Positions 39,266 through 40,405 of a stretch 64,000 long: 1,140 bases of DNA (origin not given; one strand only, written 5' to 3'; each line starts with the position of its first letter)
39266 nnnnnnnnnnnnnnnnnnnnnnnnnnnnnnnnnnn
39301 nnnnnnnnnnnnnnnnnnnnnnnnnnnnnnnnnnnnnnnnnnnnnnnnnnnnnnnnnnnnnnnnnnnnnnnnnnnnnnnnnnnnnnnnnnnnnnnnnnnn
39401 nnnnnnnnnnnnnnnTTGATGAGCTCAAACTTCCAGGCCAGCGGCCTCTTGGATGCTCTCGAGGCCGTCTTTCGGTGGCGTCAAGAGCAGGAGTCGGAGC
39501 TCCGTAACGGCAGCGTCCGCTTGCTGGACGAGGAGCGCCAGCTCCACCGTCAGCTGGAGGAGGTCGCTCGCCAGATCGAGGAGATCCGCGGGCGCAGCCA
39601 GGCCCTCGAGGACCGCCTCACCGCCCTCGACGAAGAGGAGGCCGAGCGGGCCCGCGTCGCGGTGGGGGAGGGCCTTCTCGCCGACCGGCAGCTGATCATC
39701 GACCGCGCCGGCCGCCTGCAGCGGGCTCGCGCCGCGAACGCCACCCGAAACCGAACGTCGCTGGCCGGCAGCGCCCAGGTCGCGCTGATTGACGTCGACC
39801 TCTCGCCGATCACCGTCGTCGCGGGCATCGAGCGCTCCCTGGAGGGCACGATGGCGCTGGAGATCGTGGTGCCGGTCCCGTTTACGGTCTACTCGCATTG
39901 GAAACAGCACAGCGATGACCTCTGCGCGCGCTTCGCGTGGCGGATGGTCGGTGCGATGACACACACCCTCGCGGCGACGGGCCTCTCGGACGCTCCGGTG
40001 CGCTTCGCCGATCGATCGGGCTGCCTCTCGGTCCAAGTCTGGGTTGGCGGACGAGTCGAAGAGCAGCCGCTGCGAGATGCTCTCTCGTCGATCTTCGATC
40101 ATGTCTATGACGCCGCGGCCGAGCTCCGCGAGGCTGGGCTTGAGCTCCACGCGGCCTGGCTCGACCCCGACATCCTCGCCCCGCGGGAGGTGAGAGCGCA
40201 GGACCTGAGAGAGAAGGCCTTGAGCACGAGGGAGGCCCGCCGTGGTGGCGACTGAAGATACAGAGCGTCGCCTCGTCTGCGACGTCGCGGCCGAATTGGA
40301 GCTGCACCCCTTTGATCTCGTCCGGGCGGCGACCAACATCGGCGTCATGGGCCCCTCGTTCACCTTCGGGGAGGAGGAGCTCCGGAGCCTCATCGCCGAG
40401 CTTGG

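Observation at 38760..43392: Secreted nuclease translationally coupled to three unknown proteins, followed by a SleB-like cell-wall hydrolase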

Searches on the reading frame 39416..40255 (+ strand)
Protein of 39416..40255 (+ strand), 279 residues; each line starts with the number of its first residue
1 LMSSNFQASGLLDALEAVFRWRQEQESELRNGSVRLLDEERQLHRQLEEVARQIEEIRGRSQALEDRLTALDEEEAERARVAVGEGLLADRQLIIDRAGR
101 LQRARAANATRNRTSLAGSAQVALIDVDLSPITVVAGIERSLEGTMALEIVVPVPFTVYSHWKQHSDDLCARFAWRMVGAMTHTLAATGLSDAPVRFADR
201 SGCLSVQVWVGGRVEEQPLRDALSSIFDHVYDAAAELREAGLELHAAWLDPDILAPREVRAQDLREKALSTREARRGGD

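Call 3: search_protein_families(library=pfam, proteins=[window:39416-40255:+], max_evalue=0.1)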
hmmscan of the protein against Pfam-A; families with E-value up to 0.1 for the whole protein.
window:39416-40255:+ (279 aa): 2 families
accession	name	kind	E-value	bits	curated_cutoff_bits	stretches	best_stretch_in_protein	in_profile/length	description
PF12072.13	RNase_Y_N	-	0.013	15.3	32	1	11-76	55-120/201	RNase Y N-terminal region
PF17675.6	APG6_N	-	0.037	14.9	45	1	23-80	45-102/132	Apg6 coiled-coil region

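Call 4: search_protein_families(library=ncbifam, proteins=[window:39416-40255:+], max_evalue=0.1)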
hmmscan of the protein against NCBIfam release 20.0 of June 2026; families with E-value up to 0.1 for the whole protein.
window:39416-40255:+ (279 aa): 1 family
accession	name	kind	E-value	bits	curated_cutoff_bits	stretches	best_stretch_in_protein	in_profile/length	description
TIGR03319.1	RNase_Y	equivalog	0.011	14.2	454.35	1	9-77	51-119/514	ribonuclease Y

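Call 7: find_encoding_contigs(protein=window:39419-40255:+, flank=10000, max_places=6)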
Protein window:39419-40255:+ (278 aa): 20 contigs read that carry it; 6 places shown.
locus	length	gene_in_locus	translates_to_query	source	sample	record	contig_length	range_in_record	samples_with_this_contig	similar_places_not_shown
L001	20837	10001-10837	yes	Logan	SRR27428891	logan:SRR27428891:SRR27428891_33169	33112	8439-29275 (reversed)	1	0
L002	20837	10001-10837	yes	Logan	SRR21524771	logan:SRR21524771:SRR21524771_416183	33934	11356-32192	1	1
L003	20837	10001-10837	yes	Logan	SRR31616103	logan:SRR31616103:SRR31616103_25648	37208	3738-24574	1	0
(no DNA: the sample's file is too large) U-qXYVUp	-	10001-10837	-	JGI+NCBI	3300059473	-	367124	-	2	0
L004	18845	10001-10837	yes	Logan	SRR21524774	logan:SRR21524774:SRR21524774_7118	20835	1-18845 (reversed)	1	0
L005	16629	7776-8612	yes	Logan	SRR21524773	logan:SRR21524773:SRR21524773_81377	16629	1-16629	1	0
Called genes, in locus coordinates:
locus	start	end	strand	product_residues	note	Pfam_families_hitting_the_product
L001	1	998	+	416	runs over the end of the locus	PF00202:Aminotran_3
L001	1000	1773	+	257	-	-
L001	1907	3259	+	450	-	PF13421:Band_7_1, PF01145:Band_7, PF14237:GYF_2 (faint)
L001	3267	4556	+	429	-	PF00300:His_Phos_1, PF13521:AAA_28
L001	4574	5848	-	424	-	PF06609:TRI12 (weak), PF00083:Sugar_tr, PF07690:MFS_1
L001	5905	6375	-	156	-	-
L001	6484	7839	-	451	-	-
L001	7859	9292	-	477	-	PF00005:ABC_tran, PF14524:Wzt_C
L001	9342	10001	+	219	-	PF00565:SNase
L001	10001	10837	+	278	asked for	-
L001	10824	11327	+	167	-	-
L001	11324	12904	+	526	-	-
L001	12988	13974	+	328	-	-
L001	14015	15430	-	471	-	PF00211:Guanylate_cyc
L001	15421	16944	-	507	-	-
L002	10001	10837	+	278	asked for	-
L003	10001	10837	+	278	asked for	-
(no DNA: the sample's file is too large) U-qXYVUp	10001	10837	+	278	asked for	-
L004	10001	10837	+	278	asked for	-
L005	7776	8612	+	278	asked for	-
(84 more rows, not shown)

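Call 8: search_protein_families(library=padloc, proteins=[window:39416-40255:+], max_evalue=0.1)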
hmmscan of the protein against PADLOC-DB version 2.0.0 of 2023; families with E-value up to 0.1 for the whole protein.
window:39416-40255:+ (279 aa): 1 family
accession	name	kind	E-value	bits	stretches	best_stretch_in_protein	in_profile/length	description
PDLC01177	CorA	-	0.039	12.1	1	41-75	13-44/117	CorA-like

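Call 9: search_protein_families(library=phrogs, proteins=[window:39416-40255:+], max_evalue=0.1)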
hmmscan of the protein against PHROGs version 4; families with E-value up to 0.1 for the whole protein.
window:39416-40255:+ (279 aa): 1 family
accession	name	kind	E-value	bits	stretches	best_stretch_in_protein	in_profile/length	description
phrog_2975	-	lysis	0.013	16.5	1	16-76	17-78/136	Rz-like spanin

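Call 12: find_homologous_proteins(query=window:39419-40255:+, max_evalue=0.001)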
Query window:39419-40255:+ (278 aa): 5 proteins with E <= 0.001 among 8000 candidates.
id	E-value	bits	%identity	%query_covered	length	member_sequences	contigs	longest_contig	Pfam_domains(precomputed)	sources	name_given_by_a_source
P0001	2.4e-172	589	100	100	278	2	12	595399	-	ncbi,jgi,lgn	jgi:hypothetical protein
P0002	1.7e-36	144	37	80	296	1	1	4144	-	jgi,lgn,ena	-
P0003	1.3e-33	135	32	89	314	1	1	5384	-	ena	-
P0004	5.2e-29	119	35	90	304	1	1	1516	-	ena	-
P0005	1.1e-27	115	43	57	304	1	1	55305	-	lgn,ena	-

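Call 13: find_encoding_contigs(protein=P0005, flank=10000, max_places=3)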
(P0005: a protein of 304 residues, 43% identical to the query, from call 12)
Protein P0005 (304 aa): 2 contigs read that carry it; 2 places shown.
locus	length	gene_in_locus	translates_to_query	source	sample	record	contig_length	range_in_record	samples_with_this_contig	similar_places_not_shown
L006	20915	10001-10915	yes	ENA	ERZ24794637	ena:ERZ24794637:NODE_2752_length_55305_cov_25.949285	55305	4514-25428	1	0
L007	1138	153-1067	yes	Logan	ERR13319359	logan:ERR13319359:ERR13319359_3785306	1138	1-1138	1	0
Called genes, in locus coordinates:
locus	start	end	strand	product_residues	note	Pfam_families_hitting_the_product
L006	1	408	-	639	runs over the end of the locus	PF08497:Radical_SAM_N, PF04055:Radical_SAM, PF11842:DUF3362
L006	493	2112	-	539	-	PF00126:HTH_1, PF03466:LysR_substrate (weak), PF13489:Methyltransf_23, PF01209:Ubie_methyltran, PF13847:Methyltransf_31, PF08241:Methyltransf_11, PF08242:Methyltransf_12, PF13649:Methyltransf_25, +1 more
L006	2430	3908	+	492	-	PF04389:Peptidase_M28, PF01546:Peptidase_M20, PF07687:M20_dimer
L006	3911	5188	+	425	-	PF00300:His_Phos_1, PF13521:AAA_28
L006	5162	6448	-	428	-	PF00083:Sugar_tr, PF07690:MFS_1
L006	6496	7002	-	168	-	-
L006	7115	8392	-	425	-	-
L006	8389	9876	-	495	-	PF00005:ABC_tran, PF14524:Wzt_C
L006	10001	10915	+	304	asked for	-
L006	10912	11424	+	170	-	-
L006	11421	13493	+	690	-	-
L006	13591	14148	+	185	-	PF00719:Pyrophosphatase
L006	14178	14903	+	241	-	-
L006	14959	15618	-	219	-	-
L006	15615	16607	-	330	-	PF10509:GalKase_gal_bdg (weak), PF00288:GHMP_kinases_N, PF08544:GHMP_kinases_C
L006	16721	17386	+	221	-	-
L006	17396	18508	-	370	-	-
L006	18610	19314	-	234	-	PF01381:HTH_3 (faint), PF13443:HTH_26 (weak), PF13560:HTH_31 (weak)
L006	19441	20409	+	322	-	PF08240:ADH_N, PF00107:ADH_zinc_N (weak)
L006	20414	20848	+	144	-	-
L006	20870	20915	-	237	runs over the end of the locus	PF04717:Phage_base_V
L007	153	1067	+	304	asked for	-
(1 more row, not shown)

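Call 14: find_encoding_contigs(protein=P0003, flank=10000, max_places=3)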
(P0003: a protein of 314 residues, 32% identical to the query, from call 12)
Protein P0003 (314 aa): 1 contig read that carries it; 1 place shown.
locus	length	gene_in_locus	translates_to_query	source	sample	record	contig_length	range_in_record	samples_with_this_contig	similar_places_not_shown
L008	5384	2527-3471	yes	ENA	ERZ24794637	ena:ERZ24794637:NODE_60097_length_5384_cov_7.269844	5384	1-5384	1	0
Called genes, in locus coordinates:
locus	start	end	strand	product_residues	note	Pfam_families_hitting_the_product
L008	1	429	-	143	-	?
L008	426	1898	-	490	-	PF00005:ABC_tran, PF14524:Wzt_C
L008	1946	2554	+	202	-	PF00565:SNase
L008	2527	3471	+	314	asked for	-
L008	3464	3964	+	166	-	-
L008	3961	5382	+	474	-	?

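Call 15: find_encoding_contigs(protein=P0002, flank=10000, max_places=3)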
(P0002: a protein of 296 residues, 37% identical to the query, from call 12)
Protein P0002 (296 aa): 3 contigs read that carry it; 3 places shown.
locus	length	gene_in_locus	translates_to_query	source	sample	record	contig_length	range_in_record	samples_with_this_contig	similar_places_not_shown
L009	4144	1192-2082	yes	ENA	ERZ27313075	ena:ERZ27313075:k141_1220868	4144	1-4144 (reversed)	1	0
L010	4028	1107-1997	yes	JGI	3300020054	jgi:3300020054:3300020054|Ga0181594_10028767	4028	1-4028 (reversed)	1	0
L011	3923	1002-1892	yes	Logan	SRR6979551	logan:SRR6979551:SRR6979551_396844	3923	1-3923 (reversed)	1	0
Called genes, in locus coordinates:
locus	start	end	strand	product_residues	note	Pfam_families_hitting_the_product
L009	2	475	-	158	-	?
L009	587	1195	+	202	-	PF00565:SNase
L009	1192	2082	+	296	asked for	-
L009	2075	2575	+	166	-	-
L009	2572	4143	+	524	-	?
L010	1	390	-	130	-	?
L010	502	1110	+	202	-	PF00565:SNase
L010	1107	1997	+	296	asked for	-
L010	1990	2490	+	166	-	-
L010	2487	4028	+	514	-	?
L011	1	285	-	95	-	?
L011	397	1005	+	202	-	PF00565:SNase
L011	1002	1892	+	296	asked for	-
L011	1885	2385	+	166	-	-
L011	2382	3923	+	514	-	?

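Call 18: find_related_loci(query=A1, collection=genome_contigs, flank=10000)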
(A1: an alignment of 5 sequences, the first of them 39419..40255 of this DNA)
Query A1 (278 aa) in genome_contigs; peptide patterns used: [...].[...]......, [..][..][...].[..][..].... (x = any residue, [..] = any of these).
403 stretches matched a pattern; 1 encode a relative of the query (tblastn E <= 1e-3); 1 distinct loci.
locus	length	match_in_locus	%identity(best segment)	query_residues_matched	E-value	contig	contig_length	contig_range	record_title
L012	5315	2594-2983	43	124-253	3e-31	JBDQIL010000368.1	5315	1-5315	MAG: Myxococcota bacterium isolate SFB_27D_18OOND_coas_9 k141_2489562_length_5315_cov_79.0000, whole genome shotgun sequ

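Call 39: predict_structure(alignment_id=A1)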
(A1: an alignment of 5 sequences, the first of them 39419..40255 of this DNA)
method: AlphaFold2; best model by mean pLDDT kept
length: 278 residues; sequences in the alignment: 5
mean_pLDDT: 81.4   pTM: 0.66
mean pLDDT of the five models: 81.4, 78.7, 68.6, 68.4, 66.6
residues with pLDDT >= 90: 66; 70-90: 157; 50-70: 37; < 50: 18
segments of 3 or more residues with pLDDT < 50: 1-7, 115-123
pLDDT, mean of each block of 10 residues (from residue 1): 49 83 87 88 92 91 85 87 91 90 82 51 68 89 85 86 75 90 88 90 91 84 87 86 89 69 64 57
secondary structure, 60 per line:
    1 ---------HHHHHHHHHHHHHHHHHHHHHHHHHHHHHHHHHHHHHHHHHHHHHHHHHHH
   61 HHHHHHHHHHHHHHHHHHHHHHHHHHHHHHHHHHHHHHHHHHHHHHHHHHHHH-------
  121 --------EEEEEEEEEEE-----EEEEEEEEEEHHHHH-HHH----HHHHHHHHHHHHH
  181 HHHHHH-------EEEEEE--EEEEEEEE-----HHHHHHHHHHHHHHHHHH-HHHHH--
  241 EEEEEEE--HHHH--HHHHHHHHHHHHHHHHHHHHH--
elements in order: H10-113 E129-139 E145-154 H155-159 H168-186 E194-199 E202-209 H215-232 H234-238 E241-247 H250-253 H256-276

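Call 47: search_protein_representatives(alignment_id=A1)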
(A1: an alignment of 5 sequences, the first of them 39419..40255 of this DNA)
Query: 5 sequences, 303 profile positions. Proteins with E-value up to 0.001 (for the whole library): 139; up to 1e-10: 104; up to 1e-30: 51. The best 139 are listed.
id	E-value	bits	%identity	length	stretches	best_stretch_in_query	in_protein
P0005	1.2e-114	399.3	-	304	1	1-297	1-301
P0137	1.3e-105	369.7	-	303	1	8-297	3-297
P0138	9.7e-94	330.7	-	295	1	13-298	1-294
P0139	1.3e-76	274.5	-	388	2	24-302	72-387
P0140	5.3e-70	252.7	-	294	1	12-295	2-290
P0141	1.4e-67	244.8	-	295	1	7-295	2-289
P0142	7.4e-67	242.4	-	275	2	163-298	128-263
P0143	2.3e-64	234.2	-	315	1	11-295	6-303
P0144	4.6e-56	206.9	-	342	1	13-301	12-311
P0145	1.4e-54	202.1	-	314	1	16-298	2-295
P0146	4.8e-54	200.3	-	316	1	2-302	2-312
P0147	2.1e-51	191.7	-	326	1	13-301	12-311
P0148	7.5e-50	186.5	-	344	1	8-300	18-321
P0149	1.1e-49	186.0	-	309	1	9-295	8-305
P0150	3.4e-49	184.4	-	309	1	13-297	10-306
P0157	1.9e-44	168.8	-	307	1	9-298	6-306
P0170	3.2e-36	141.8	-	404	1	13-301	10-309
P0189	6.4e-29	117.8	-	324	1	9-298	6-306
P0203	3.1e-19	86.0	-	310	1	9-301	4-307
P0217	1.8e-14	70.4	-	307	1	13-302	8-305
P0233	1.2e-11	61.1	-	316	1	12-298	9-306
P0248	4.3e-08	49.4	-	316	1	8-301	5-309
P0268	7.3e-05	38.8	-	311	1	8-300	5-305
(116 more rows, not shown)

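Call 48: list_cluster_members(proteins=[P0143, P0149, P0157, P0170, P0189, P0203, P0217, P0233, P0248, P0268])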
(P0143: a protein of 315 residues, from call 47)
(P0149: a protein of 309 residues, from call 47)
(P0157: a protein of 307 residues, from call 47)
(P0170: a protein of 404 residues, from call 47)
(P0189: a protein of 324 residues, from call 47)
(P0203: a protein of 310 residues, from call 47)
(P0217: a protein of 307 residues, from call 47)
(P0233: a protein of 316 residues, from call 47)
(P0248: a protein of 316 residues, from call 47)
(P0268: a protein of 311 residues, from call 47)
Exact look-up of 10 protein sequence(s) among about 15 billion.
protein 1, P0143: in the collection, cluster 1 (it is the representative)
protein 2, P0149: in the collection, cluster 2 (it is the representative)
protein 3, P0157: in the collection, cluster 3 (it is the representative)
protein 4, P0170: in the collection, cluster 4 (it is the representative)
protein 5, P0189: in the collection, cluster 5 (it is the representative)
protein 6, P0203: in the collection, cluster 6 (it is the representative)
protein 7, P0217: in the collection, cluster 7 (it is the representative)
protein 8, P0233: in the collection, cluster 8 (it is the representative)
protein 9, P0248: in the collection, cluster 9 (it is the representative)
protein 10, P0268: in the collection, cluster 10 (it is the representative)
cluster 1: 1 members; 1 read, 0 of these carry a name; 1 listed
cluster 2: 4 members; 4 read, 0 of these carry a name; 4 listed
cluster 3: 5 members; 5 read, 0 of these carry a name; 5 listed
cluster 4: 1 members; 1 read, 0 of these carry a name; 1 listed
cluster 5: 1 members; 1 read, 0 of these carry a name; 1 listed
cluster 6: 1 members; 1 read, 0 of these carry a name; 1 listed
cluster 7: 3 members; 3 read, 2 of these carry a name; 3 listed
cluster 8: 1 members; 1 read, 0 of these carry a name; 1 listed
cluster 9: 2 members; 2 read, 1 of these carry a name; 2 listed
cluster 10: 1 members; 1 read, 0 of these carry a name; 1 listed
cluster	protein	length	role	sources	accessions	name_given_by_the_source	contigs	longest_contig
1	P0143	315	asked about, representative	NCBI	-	-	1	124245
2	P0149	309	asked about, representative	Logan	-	-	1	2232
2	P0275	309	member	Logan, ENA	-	-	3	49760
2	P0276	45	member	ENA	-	-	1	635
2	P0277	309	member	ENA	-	-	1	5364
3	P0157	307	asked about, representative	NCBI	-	-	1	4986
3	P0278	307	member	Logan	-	-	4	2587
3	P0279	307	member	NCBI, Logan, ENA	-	-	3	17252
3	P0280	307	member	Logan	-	-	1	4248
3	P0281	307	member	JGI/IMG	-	-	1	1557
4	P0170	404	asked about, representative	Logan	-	-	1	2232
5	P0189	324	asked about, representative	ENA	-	-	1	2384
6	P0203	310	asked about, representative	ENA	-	-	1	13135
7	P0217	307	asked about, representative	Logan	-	-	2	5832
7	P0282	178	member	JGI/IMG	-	plasmid stability protein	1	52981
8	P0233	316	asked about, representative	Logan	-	-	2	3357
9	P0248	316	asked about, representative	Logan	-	-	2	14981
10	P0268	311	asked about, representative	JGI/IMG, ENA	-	-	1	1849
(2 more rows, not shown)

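Call 49: find_encoding_contigs(protein=P0143, flank=8000, max_places=1)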
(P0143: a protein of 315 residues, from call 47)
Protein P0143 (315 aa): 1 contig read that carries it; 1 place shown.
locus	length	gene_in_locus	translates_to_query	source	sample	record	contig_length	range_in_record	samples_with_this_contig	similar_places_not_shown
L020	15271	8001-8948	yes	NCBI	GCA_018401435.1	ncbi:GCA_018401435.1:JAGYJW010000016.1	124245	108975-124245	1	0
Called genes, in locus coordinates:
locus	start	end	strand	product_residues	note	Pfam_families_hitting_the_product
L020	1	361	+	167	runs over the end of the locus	-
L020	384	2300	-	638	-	PF08497:Radical_SAM_N, PF04055:Radical_SAM, PF11842:DUF3362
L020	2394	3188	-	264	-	-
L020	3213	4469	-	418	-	PF00083:Sugar_tr, PF06609:TRI12 (weak), PF07690:MFS_1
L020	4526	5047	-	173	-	-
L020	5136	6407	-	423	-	-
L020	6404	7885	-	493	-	PF00005:ABC_tran, PF14524:Wzt_C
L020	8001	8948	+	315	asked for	-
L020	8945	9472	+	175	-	-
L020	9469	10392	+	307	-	-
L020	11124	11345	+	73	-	PF08308:PEGA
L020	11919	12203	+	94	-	-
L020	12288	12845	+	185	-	PF16976:RcpC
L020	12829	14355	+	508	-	PF13400:Tad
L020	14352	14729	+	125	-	PF07811:TadE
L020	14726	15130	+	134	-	PF07811:TadE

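Call 50: find_encoding_contigs(protein=P0248, flank=8000, max_places=1)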
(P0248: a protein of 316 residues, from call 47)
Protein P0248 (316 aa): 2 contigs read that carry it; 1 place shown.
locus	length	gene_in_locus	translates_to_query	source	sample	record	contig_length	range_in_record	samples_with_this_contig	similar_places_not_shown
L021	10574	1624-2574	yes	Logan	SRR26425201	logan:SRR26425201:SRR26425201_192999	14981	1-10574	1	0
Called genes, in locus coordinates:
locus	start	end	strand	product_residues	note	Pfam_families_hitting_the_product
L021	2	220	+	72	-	?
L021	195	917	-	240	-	-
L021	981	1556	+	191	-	PF00565:SNase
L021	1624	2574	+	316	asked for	-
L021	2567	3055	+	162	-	-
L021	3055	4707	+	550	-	-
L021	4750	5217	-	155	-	-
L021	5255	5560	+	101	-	-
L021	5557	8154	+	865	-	PF27464:PlsB_N, PF01553:Acyltransferase, PF19277:GPAT_C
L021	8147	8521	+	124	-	-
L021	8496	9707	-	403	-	PF13742:tRNA_anti_2, PF01336:tRNA_anti-codon, PF02601:Exonuc_VII_L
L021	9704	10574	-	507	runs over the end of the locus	-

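Call 63: search_protein_families(library=pfam, proteins=[L006:11421-13493:+, L021:3055-4707:+, L020:11124-11345:+, L020:9469-10392:+, L021:2567-3055:+, L021:1624-2574:+, L021:195-917:-], max_evalue=0.1)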
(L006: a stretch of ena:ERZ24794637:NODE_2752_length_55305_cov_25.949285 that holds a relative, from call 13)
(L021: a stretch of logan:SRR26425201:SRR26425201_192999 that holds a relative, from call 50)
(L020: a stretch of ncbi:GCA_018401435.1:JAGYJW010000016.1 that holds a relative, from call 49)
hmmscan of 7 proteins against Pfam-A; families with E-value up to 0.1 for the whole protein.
L006:11421-13493:+ (690 aa): 1 family
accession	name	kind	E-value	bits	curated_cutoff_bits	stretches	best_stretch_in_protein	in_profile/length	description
PF08308.17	PEGA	-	0.0025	18.1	20.8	1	638-670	10-42/71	PEGA domain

L021:3055-4707:+ (550 aa): 1 family
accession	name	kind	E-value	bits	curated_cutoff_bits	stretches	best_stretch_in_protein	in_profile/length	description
PF08308.17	PEGA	-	0.0007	19.9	20.8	1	485-525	2-44/71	PEGA domain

L020:11124-11345:+ (73 aa): 1 family
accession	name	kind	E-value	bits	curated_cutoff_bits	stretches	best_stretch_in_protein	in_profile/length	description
PF08308.17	PEGA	-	1.2e-08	35.2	20.8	1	19-52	8-41/71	PEGA domain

L020:9469-10392:+ (307 aa): 0 families

L021:2567-3055:+ (162 aa): 0 families

L021:1624-2574:+ (316 aa): 5 families
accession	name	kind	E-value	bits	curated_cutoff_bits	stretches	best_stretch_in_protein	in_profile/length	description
PF16331.10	TolA_bind_tri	-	0.0065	17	30.1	1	24-56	19-51/76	TolA binding protein trimerisation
PF25450.1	Rab11-FIP3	-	0.018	15.8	31.9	1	17-74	48-105/125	Rab11-FIP3-like domain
PF05615.18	THOC7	-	0.024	15.4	28.7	1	13-56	63-106/136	Tho complex subunit 7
PF20570.3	DUF6779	-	0.032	15.3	28.1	1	17-56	51-90/108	Domain of unknown function (DUF6779)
PF25607.1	DUF7939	-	0.072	13.9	27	1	10-53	17-57/81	Domain of unknown function (DUF7939)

L021:195-917:- (240 aa): 0 families
